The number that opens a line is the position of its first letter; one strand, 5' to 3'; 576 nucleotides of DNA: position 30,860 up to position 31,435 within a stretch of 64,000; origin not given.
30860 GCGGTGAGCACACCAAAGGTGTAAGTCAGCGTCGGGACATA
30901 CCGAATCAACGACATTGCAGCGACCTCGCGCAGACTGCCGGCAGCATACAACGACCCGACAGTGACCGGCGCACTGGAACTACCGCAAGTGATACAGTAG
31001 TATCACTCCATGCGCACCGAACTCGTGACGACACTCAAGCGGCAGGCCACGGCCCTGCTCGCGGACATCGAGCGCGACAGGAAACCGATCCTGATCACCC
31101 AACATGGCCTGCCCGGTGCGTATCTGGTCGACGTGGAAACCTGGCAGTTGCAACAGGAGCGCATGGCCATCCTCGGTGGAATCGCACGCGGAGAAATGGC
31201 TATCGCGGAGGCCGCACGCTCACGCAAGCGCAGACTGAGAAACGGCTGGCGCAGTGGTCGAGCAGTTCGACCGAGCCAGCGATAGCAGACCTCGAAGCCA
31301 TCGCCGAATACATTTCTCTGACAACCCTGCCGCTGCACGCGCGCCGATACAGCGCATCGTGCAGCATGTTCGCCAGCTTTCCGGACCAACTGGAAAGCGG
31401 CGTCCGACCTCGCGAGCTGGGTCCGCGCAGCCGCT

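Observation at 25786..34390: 8.6-kb accessory island where every gene needs +/-1 frame switches while about 55 kb of flanking genes are intact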

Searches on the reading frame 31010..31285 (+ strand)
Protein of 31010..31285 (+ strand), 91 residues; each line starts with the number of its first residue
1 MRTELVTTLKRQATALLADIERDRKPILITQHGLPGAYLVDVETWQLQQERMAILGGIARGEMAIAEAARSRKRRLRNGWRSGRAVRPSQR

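Call 36: find_encoding_contigs(protein=window:31010-31285:+, flank=10000, max_places=6)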
Protein window:31010-31285:+ (91 aa): no gene with exactly this product is on record in the collection.
